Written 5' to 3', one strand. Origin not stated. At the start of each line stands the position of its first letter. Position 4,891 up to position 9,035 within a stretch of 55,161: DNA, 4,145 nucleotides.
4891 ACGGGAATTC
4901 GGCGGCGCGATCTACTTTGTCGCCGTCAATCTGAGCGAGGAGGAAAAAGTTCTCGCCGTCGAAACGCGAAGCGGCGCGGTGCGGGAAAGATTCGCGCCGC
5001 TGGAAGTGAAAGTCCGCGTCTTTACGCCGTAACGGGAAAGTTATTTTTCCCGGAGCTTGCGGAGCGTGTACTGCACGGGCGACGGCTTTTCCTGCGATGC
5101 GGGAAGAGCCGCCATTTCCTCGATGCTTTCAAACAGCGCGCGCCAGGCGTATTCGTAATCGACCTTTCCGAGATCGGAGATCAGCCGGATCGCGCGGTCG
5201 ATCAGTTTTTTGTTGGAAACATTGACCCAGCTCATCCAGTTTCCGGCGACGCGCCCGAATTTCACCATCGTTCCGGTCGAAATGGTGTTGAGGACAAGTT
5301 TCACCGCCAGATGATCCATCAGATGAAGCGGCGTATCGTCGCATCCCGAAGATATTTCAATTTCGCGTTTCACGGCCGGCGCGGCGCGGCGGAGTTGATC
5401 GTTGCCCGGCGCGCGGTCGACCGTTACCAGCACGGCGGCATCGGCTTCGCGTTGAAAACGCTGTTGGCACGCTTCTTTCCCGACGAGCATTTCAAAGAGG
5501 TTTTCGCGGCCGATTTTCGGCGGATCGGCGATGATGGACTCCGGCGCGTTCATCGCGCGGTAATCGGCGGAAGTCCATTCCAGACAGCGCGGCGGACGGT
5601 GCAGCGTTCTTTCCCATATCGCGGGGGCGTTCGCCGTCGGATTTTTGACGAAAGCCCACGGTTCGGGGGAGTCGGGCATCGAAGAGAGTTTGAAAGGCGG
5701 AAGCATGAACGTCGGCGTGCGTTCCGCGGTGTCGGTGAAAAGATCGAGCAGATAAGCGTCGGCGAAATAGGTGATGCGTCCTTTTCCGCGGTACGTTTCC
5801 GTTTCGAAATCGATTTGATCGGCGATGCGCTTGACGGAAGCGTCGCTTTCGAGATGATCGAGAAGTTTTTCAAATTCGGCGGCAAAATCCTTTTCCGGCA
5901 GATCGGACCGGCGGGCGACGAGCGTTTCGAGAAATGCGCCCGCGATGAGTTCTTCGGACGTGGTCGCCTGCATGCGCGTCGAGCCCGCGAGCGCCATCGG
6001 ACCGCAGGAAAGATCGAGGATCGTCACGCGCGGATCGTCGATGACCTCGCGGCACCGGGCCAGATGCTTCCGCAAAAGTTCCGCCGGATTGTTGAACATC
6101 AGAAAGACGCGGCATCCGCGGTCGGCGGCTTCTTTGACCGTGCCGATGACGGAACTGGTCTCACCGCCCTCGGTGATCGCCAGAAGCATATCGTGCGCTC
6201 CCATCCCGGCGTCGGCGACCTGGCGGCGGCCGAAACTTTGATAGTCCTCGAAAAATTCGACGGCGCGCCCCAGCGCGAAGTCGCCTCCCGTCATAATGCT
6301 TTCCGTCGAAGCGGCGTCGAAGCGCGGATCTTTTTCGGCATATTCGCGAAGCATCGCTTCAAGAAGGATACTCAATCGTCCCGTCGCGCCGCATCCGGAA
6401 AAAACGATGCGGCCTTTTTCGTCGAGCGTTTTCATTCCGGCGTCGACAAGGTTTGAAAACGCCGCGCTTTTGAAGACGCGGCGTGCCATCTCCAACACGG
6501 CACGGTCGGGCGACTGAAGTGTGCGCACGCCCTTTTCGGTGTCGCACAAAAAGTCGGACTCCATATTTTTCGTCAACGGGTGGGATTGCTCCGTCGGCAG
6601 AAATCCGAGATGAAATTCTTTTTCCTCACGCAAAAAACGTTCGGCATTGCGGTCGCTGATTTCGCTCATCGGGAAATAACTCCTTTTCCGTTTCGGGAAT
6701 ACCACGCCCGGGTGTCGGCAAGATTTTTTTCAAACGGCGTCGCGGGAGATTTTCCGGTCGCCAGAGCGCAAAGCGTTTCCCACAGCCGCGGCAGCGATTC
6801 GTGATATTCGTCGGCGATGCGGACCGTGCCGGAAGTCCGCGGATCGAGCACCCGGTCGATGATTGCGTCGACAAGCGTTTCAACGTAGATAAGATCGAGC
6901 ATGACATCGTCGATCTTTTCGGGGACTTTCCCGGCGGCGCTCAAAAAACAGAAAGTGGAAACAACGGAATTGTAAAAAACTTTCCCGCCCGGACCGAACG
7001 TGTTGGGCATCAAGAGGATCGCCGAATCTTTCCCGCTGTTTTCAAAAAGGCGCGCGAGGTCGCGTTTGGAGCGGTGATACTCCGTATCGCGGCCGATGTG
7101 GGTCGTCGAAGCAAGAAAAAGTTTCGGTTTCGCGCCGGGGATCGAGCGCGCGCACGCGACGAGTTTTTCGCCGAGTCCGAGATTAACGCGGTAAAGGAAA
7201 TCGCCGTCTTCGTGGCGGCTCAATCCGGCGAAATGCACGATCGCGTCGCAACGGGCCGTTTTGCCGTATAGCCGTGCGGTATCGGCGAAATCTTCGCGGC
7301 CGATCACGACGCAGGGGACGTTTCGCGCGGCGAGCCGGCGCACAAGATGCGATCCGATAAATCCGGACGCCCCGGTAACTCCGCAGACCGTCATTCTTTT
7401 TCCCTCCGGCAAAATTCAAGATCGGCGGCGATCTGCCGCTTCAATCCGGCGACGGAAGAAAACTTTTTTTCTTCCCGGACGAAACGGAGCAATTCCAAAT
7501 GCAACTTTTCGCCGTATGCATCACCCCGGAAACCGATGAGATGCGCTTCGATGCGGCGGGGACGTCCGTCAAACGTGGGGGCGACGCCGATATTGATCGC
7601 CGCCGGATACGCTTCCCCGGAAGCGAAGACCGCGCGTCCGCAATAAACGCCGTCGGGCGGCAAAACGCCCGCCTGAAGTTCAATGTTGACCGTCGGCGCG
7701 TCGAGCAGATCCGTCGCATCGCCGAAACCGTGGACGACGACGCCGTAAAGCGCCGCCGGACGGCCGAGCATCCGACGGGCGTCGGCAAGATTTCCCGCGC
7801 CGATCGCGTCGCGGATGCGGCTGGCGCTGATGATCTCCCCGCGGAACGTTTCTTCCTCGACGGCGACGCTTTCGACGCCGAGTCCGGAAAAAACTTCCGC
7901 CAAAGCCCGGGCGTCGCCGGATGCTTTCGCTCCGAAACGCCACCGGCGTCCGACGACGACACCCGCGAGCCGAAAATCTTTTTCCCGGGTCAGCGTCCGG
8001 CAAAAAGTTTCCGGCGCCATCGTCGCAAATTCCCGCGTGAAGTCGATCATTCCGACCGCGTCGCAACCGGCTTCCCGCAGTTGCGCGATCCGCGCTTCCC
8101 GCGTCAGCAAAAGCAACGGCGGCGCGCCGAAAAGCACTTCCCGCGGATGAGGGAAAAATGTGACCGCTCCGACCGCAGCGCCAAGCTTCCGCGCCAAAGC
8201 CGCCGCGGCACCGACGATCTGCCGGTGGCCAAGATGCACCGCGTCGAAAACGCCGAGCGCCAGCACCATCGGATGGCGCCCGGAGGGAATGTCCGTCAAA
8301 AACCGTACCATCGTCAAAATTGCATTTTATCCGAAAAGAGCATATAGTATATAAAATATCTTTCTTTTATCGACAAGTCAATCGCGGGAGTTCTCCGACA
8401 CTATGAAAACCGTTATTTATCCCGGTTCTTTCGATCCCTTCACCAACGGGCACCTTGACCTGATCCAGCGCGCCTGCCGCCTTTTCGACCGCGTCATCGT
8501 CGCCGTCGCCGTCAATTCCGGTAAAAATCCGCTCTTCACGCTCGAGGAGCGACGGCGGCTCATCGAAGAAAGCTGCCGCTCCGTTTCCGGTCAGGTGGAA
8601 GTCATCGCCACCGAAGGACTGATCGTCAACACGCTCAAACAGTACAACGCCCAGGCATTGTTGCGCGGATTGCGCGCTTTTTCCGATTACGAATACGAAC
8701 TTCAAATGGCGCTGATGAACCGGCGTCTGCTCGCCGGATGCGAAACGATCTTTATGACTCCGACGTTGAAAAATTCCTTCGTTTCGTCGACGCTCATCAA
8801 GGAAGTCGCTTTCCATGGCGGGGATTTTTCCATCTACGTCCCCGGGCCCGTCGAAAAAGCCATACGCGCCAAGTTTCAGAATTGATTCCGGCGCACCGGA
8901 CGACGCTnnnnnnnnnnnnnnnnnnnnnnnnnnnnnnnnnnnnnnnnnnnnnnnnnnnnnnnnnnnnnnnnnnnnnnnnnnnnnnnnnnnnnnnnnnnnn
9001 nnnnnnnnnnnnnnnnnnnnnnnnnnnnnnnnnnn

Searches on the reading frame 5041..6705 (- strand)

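Call 3: search_protein_families(library=pfam, proteins=[window:5041-6705:-], max_evalue=0.01)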
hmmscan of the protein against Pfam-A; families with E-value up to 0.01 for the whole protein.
window:5041-6705:- (554 aa): 3 families
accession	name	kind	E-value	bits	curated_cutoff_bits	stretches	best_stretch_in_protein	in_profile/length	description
PF22645.1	GKRP_SIS_N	-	3.4e-11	43.3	27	1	87-190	6-109/113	Glucokinase regulatory protein N-terminal SIS domain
PF20741.3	GKRP-like_C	-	0.00014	22.8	27.7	1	489-539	2-52/100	C-terminal lid domain of glucokinase regulatory protein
PF13580.11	SIS_2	-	0.0011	19.5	27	1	81-200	19-133/138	SIS domain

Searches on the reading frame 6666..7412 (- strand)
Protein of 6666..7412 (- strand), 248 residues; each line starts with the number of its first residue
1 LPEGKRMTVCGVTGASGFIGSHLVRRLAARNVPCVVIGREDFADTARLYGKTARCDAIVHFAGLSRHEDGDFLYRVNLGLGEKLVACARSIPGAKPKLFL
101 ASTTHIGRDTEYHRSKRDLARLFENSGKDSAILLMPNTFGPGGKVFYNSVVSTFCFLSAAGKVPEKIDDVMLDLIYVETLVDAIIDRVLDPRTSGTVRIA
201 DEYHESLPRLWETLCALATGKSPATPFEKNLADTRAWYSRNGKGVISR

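Call 3: search_protein_families(library=pfam, proteins=[window:6666-7412:-], max_evalue=0.01)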
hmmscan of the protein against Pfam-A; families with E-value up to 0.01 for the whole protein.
window:6666-7412:- (248 aa): 4 families
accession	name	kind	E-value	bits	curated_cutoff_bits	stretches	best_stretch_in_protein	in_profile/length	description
PF01370.27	Epimerase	-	6.9e-13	49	20.9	1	12-185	3-222/240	NAD dependent epimerase/dehydratase family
PF16363.11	GDP_Man_Dehyd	-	0.0004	20.4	27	1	12-42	2-32/332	GDP-mannose 4,6 dehydratase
PF07993.18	NAD_binding_4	-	0.0008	19.1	20.1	0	12-31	1-20/258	Male sterility protein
PF01073.25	3Beta_HSD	-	0.0053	16.3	22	0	12-31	2-21/280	3-beta hydroxysteroid dehydrogenase/isomerase family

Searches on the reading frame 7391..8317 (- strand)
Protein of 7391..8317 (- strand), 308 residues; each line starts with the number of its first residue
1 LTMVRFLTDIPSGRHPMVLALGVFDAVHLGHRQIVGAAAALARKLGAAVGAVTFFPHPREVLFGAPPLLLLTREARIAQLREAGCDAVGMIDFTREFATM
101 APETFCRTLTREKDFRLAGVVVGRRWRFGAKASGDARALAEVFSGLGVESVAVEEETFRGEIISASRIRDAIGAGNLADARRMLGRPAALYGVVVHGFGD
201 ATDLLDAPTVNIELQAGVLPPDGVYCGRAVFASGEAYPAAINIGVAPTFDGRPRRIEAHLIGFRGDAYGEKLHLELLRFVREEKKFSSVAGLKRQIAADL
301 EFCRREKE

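Call 3: search_protein_families(library=pfam, proteins=[window:7391-8317:-], max_evalue=0.01)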
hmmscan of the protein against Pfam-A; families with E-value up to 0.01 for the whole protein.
window:7391-8317:- (308 aa): 3 families
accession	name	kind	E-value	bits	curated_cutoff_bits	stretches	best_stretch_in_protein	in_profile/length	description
PF01687.23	Flavokinase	-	6.4e-33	114.1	19.6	1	184-304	1-121/124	Riboflavin kinase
PF06574.18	FAD_syn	-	2.2e-32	112.5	27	1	15-166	6-157/158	FAD synthetase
PF01467.32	CTP_transf_like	-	0.003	18.2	21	1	20-169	2-131/133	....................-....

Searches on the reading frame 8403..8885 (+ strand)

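Call 3: search_protein_families(library=pfam, proteins=[window:8403-8885:+], max_evalue=0.01)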
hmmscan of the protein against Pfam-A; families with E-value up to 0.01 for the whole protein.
window:8403-8885:+ (160 aa): 2 families
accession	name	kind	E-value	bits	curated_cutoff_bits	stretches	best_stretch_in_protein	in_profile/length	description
PF01467.32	CTP_transf_like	-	8.1e-28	97.7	21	1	5-134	1-132/133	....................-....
PF08218.17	Citrate_ly_lig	-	0.00019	21.6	20.9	1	11-75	9-70/182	Citrate lyase ligase C-terminal domain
